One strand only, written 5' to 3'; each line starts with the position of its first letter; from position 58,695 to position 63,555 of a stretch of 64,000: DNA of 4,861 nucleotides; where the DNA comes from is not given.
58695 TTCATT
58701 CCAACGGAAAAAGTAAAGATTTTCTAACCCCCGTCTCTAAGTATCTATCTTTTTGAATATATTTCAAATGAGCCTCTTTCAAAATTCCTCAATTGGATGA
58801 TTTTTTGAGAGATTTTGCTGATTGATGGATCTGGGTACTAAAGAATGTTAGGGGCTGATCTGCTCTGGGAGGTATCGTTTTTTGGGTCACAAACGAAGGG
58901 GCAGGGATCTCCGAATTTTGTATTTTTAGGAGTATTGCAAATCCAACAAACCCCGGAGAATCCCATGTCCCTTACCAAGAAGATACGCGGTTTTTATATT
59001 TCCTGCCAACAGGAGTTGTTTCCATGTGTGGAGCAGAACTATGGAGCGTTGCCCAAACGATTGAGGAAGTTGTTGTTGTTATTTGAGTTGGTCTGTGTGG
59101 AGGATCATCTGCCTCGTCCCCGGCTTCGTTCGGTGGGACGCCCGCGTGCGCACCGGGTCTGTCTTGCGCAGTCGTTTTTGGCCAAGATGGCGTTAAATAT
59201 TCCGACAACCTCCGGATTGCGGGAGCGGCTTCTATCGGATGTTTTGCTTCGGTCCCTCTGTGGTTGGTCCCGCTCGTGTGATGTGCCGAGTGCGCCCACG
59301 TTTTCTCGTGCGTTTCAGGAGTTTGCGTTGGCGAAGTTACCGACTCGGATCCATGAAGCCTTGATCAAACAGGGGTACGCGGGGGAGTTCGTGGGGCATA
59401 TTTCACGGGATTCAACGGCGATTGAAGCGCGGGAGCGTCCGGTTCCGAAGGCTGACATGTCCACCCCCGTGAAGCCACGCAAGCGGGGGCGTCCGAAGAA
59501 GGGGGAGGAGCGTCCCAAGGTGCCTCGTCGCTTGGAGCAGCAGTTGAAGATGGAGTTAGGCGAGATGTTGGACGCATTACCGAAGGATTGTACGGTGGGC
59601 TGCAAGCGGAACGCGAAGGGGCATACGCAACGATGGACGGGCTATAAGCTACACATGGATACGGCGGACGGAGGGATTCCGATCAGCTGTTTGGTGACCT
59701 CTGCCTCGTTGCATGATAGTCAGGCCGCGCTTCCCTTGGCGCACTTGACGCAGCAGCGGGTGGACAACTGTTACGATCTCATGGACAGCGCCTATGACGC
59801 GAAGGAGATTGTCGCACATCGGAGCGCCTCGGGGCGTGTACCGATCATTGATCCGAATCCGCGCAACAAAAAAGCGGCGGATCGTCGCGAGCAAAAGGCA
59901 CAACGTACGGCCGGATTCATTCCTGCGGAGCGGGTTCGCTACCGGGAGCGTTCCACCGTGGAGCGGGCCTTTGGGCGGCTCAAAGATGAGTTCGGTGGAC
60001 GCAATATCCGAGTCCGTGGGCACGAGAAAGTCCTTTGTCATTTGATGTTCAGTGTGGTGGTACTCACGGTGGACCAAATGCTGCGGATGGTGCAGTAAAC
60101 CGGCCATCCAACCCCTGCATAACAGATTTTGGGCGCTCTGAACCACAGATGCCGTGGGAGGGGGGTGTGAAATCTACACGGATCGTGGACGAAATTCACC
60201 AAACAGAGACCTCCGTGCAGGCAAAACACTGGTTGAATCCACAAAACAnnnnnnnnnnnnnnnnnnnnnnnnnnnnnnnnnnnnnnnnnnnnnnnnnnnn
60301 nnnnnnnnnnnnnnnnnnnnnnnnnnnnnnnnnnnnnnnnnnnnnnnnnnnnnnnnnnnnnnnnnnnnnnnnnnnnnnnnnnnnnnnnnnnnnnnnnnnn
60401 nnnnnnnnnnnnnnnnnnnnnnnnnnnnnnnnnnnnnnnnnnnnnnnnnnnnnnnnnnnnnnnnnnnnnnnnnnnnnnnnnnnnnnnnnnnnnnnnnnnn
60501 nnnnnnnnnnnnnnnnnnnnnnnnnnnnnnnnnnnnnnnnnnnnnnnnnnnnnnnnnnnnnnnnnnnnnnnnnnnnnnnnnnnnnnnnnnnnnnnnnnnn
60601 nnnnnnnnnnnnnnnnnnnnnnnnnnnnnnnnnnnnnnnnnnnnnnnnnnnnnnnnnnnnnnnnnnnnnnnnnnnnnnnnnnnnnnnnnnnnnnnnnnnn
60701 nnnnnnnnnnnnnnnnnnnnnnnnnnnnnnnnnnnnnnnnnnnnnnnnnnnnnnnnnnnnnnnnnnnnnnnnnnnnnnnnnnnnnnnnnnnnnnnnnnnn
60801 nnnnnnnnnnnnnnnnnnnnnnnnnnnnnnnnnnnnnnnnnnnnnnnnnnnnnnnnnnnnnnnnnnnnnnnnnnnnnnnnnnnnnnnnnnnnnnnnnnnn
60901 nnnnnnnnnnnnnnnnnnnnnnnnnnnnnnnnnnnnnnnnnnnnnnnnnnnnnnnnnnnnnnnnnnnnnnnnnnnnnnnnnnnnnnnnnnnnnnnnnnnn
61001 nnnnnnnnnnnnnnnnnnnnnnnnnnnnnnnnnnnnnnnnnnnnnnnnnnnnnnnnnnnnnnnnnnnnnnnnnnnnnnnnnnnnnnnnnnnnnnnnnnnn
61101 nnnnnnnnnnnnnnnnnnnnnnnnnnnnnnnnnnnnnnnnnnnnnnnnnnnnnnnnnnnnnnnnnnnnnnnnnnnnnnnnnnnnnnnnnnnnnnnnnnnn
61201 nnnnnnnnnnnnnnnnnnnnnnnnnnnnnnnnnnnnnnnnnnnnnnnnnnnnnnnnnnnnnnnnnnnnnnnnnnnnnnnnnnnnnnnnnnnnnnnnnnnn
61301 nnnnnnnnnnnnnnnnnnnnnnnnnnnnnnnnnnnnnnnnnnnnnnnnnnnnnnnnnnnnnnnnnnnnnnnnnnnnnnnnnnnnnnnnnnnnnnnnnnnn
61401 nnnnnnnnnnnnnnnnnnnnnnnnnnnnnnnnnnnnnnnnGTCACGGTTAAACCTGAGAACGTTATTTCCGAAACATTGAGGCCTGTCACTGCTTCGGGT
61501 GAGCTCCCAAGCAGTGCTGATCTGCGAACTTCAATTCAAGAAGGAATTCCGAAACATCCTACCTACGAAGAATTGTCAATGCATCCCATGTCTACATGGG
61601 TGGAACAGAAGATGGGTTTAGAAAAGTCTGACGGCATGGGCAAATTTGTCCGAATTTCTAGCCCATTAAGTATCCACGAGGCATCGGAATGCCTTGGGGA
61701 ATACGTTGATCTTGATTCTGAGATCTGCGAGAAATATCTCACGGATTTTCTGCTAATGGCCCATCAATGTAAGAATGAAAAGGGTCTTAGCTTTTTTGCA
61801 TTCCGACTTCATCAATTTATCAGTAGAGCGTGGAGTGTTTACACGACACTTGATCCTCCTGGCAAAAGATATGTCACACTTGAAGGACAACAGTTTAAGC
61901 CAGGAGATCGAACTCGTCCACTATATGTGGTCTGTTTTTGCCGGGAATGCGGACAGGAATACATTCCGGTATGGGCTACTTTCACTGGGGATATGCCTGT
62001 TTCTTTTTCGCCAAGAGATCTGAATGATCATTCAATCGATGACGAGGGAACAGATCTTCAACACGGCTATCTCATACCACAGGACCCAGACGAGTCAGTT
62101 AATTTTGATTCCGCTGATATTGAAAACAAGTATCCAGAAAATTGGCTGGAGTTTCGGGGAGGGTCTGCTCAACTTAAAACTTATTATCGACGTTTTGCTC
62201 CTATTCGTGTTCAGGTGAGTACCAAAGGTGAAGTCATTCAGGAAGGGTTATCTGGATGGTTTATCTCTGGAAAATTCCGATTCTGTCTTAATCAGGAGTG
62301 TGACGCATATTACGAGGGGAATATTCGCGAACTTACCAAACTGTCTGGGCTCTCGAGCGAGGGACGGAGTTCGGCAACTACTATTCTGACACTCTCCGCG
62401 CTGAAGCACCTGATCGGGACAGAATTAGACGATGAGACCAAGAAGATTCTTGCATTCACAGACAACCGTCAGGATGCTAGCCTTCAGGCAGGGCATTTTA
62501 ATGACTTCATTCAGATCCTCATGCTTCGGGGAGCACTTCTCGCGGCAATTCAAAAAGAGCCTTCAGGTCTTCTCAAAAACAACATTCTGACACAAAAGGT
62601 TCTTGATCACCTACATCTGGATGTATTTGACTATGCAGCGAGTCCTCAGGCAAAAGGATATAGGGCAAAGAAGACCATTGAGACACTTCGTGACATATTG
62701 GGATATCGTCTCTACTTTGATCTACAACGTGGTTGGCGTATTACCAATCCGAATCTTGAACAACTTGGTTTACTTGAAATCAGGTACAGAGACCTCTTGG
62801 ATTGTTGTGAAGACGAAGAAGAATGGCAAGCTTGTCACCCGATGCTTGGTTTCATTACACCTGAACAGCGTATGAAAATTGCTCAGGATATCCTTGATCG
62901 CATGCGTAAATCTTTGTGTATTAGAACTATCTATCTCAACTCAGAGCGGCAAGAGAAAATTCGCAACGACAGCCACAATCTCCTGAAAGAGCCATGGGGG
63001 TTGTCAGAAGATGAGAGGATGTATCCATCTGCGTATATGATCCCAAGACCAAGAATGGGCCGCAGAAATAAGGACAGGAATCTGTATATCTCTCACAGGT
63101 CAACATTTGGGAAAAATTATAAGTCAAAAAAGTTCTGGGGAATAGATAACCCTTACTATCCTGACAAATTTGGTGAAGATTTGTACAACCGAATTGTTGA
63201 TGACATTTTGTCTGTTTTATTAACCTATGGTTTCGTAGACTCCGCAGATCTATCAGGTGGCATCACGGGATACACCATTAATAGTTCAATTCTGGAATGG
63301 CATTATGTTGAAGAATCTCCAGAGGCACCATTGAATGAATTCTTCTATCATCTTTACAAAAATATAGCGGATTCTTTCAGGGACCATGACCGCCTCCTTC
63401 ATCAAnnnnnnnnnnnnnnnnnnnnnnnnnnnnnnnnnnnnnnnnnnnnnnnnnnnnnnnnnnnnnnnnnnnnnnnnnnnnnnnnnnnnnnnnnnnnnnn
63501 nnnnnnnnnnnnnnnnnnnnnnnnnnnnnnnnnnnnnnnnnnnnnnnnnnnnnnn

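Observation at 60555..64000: Hidden giant DExH helicase gene running off the window, at the edge of a defence islet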

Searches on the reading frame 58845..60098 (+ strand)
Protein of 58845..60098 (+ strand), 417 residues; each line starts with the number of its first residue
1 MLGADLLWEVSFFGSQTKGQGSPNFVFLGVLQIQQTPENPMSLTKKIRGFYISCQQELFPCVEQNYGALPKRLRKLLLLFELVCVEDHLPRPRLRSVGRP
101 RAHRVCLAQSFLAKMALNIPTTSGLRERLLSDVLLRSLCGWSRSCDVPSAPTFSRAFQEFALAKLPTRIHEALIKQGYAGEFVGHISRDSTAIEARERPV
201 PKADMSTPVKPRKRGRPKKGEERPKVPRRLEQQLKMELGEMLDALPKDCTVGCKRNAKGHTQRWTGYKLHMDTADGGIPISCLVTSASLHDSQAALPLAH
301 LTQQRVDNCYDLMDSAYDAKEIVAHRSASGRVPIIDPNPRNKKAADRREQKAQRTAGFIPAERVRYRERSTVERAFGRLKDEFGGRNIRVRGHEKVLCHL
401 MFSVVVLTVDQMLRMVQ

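Call 11: search_protein_families(library=pfam, proteins=[window:58845-60098:+], max_evalue=0.01)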
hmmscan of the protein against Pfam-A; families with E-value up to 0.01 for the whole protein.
window:58845-60098:+ (417 aa): 3 families
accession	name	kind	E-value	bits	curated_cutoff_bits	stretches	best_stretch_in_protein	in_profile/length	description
PF01609.27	DDE_Tnp_1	-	2.3e-18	67.1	23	1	256-407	26-198/200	Transposase DDE domain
PF13751.12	DDE_Tnp_1_6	-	4.8e-07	30.5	25.1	1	363-412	74-124/125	Transposase DDE domain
PF05598.16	DUF772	-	2.5e-06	27.8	23.1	1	98-161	1-65/74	Transposase domain (DUF772)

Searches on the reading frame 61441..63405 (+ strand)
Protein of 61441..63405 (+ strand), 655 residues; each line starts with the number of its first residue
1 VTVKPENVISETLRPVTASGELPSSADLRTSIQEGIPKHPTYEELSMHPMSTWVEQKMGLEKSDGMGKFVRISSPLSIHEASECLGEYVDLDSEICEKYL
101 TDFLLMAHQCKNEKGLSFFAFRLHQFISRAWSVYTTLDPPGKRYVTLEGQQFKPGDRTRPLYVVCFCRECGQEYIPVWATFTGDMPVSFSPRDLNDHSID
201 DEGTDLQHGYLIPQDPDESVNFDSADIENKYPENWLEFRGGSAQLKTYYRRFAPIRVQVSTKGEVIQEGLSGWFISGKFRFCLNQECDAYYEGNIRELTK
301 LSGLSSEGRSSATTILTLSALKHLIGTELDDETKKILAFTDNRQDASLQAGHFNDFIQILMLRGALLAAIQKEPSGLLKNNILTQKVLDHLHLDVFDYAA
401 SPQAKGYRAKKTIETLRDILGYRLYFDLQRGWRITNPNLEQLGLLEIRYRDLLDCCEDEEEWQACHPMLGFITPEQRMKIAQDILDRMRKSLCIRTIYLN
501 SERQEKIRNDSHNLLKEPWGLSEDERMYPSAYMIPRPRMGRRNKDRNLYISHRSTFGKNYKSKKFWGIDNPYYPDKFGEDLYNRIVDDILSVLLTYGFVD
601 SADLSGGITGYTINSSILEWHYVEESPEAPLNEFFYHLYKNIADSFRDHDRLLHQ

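Call 73: predict_structure(alignment_id=A2)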
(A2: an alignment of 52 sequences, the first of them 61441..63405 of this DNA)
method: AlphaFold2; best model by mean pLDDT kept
length: 655 residues; sequences in the alignment: 52
mean_pLDDT: 71.5   pTM: 0.50
mean pLDDT of the five models: 71.5, 70.6, 70.0, 64.8, 63.7
residues with pLDDT >= 90: 100; 70-90: 300; 50-70: 152; < 50: 103
segments of 3 or more residues with pLDDT < 50: 1-12, 197-202, 218-220, 292-316, 334-351, 431-435, 520-528, 539-548, 650-655
pLDDT, mean of each block of 10 residues (from residue 1): 32 61 88 89 87 83 60 69 92 91 81 67 54 70 61 75 67 80 88 56 68 62 66 75 77 83 87 77 62 36 25 46 53 46 36 63 88 89 88 70 76 83 72 60 89 94 92 92 86 75 75 64 48 62 49 60 85 83 86 92 78 89 76 83 70 36
secondary structure, 60 per line:
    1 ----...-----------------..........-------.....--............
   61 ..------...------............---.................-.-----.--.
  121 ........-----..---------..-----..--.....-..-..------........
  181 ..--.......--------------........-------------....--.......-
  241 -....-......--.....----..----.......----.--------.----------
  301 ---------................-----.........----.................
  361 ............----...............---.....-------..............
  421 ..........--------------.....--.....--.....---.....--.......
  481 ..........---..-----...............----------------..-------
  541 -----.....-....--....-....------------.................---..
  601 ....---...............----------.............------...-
elements in order (helices of 4 or more, strands of 3 or more residues): H25-34 H42-46 H49-59 E60-62 E69-71 H78-89 H93-109 H120-128 E156-160 E173-182 E185-191 E206-213 H227-230 E236-239 E242-245 H247-252 E255-259 E270-276 H310-325 H331-339 H344-372 E377-379 H380-391 H395-398 H407-430 E445-449 H452-456 H459-463 H467-471 H474-490 H501-514 H552-555 H558-561 H563-566 H579-595 E599-604 E608-614 E618-622 H633-645
